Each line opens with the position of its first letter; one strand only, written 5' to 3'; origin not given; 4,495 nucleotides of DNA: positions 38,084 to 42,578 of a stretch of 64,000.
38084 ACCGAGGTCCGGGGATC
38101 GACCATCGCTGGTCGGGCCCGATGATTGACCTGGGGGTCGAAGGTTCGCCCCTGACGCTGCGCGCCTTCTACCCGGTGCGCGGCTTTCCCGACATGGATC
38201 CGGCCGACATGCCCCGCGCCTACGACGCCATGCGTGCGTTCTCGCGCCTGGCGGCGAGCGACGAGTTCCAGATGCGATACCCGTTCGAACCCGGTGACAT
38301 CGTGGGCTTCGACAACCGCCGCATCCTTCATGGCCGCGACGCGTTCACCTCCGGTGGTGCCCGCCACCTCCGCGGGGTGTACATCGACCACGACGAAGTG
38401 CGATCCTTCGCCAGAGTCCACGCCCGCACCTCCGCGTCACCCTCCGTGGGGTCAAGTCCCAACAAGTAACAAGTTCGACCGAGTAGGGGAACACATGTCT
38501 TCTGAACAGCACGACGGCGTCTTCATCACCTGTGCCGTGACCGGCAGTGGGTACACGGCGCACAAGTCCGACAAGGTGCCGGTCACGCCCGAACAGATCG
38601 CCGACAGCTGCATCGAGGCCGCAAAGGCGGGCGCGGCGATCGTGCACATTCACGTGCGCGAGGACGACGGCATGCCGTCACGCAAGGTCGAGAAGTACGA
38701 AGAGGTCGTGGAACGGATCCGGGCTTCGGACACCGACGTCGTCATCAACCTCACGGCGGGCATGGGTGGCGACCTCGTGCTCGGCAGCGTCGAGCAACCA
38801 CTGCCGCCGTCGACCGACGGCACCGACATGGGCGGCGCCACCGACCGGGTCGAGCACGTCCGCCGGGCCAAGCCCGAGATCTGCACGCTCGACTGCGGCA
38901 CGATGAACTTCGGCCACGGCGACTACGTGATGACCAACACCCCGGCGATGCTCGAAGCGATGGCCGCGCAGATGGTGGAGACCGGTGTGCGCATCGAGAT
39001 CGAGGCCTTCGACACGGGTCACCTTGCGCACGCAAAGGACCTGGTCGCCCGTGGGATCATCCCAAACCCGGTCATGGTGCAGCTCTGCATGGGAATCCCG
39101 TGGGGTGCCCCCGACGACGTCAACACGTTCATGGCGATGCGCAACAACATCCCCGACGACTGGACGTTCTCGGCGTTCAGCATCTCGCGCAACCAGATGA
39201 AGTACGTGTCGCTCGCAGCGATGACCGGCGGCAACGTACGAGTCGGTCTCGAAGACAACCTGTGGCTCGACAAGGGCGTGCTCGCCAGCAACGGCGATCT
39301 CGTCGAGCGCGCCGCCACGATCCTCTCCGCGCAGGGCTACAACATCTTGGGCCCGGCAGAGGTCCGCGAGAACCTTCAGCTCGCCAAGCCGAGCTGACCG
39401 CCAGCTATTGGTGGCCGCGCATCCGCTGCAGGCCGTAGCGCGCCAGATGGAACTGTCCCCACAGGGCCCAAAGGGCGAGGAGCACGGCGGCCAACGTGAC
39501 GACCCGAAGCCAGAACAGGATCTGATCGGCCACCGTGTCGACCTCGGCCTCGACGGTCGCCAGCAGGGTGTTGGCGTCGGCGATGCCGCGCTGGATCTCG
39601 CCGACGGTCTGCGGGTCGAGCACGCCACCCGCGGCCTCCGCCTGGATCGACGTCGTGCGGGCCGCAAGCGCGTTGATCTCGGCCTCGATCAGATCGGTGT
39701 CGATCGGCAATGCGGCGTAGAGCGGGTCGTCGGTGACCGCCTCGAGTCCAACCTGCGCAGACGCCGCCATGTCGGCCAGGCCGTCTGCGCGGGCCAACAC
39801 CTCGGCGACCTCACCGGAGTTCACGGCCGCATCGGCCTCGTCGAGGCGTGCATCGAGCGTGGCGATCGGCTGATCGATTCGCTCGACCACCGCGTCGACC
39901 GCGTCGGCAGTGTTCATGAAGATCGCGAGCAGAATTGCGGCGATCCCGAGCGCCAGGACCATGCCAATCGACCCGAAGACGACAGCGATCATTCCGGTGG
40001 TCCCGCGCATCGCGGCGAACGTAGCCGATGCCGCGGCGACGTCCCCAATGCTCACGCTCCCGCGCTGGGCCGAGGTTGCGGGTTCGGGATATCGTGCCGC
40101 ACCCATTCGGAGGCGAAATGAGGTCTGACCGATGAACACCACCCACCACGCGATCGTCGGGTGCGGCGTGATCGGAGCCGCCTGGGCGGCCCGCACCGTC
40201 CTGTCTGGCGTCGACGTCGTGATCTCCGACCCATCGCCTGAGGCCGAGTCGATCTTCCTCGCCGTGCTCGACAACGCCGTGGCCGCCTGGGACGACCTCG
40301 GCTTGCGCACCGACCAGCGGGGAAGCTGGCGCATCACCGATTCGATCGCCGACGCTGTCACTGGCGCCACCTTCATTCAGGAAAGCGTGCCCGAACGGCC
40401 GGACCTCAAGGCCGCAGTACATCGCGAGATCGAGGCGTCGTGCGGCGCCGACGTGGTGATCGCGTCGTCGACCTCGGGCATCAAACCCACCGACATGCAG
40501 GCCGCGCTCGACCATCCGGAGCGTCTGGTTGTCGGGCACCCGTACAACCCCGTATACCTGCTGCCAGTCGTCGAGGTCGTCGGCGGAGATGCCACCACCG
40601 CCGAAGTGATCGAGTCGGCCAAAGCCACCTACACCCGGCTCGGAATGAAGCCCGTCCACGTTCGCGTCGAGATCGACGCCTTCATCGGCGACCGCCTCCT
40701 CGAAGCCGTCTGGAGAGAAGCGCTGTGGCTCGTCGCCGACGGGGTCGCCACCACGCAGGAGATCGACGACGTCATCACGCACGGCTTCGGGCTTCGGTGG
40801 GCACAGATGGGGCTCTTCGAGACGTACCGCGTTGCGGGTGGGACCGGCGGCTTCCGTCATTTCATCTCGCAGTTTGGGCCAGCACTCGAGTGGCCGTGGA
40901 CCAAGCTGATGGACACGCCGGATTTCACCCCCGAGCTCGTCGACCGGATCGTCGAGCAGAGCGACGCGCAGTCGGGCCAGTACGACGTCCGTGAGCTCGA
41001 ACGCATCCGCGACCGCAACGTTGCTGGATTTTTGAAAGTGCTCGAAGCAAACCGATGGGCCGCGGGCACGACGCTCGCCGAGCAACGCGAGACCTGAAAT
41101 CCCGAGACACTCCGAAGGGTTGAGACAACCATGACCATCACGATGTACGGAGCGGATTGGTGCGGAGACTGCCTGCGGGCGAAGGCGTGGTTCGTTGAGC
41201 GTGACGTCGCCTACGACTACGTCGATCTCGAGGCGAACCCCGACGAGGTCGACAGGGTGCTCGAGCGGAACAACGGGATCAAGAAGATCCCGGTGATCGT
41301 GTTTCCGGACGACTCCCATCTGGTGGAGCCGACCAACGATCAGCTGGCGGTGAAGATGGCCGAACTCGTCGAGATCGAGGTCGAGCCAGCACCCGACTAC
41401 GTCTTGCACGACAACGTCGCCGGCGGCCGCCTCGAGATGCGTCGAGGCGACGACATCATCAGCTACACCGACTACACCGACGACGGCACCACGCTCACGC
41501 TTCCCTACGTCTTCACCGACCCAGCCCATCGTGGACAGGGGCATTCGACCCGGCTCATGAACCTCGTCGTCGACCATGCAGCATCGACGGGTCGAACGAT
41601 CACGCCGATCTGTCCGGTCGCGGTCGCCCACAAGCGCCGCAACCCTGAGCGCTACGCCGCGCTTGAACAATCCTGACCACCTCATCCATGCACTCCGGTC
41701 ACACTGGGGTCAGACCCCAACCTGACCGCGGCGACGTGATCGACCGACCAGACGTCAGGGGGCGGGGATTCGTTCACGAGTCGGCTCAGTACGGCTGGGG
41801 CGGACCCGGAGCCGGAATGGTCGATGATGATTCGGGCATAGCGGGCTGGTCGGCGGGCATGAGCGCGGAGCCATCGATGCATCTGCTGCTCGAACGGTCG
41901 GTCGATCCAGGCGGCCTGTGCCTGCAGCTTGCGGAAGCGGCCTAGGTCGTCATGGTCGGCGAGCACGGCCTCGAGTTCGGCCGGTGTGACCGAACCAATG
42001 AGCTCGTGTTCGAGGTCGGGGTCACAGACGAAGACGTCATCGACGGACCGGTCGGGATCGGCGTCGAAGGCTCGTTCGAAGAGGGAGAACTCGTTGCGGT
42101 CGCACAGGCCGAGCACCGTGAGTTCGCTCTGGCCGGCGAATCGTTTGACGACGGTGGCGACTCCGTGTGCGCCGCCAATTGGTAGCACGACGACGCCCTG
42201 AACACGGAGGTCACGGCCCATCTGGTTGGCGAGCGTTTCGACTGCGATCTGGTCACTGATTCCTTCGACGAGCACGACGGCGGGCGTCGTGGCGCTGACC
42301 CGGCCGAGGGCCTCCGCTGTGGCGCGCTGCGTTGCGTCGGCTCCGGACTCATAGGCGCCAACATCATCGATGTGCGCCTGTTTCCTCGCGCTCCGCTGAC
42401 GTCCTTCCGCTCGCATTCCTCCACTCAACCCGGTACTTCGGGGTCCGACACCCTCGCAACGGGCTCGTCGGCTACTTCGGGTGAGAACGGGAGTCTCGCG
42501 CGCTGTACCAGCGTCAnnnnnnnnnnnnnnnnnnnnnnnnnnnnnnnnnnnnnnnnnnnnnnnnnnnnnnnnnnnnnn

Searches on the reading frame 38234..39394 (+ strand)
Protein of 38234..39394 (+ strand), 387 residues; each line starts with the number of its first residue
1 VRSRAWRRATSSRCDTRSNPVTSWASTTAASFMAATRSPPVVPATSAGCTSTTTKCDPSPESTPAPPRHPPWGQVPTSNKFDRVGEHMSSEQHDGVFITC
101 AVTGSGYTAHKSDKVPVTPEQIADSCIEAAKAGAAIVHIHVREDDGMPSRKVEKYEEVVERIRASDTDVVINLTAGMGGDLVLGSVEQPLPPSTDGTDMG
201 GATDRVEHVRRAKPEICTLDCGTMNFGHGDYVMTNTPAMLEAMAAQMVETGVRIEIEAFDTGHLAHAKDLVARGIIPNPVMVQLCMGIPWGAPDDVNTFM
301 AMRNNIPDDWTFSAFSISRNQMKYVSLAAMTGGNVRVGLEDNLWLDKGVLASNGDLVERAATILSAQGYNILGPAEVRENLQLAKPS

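Call 56: search_protein_families(library=pfam, proteins=[window:38234-39394:+])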
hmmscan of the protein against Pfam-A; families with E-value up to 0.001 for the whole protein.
window:38234-39394:+ (387 aa): 1 family
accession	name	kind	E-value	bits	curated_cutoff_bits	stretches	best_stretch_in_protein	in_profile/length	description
PF05853.18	BKACE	-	5.4e-96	321.6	24.8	1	96-383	2-274/274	beta-keto acid cleavage enzyme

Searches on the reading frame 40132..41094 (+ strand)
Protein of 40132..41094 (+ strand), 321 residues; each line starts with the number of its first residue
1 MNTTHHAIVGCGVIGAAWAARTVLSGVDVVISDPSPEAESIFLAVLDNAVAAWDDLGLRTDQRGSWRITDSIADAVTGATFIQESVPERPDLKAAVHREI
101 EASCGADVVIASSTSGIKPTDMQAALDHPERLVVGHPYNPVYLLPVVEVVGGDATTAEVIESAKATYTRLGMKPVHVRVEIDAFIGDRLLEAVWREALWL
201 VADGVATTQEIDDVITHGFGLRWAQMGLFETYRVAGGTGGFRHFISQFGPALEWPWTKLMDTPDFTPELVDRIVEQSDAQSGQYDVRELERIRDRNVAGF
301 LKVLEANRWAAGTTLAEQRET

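Call 56: search_protein_families(library=pfam, proteins=[window:40132-41094:+])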
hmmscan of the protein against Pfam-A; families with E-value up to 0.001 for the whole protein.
window:40132-41094:+ (321 aa): 2 families
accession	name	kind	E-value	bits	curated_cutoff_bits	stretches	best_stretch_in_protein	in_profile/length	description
PF02737.24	3HCDH_N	-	2.1e-37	129.2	22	1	7-178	3-178/180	3-hydroxyacyl-CoA dehydrogenase, NAD binding domain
PF00725.27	3HCDH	-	1.5e-11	45.1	22.1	1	184-250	2-68/97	3-hydroxyacyl-CoA dehydrogenase, C-terminal domain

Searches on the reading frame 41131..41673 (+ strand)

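Call 56: search_protein_families(library=pfam, proteins=[window:41131-41673:+])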
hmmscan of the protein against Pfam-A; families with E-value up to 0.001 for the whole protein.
window:41131-41673:+ (181 aa): 5 families
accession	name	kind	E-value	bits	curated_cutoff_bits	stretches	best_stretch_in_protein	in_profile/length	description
PF14542.12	Acetyltransf_CG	-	3.3e-13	50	30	1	102-177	3-79/80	GCN5-related N-acetyl-transferase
PF00462.30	Glutaredoxin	-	4.1e-10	40.1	22.9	1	3-59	1-56/60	Glutaredoxin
PF00583.31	Acetyltransf_1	-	5.4e-05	23.9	20.7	1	101-154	36-92/116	Acetyltransferase (GNAT) family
PF13508.13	Acetyltransf_7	-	0.00035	21.3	27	1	108-153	13-58/84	Acetyltransferase (GNAT) domain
PF14595.12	Thioredoxin_9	-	0.00036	20.9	25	1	3-62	45-107/129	Thioredoxin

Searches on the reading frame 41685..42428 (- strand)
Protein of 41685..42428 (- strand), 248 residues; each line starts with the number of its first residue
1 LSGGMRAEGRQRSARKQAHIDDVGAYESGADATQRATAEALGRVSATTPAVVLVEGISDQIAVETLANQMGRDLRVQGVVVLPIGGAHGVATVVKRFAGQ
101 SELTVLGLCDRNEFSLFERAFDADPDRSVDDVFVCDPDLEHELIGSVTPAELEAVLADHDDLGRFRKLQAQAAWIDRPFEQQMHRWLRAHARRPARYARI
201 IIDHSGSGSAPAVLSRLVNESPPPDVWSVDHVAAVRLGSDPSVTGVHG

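Call 56: search_protein_families(library=pfam, proteins=[window:41685-42428:-])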
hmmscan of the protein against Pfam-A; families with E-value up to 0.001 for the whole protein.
window:41685-42428:- (248 aa): 2 families
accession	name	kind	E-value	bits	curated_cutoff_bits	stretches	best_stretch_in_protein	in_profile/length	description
PF20469.4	OLD-like_TOPRIM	-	1.3e-07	32.5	23.2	1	50-97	5-53/67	Overcoming lysogenization defect protein-like, TOPRIM domain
PF11296.14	DUF3097_C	-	0.00038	20.8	27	0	52-105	3-53/159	DUF3097, C-terminal domain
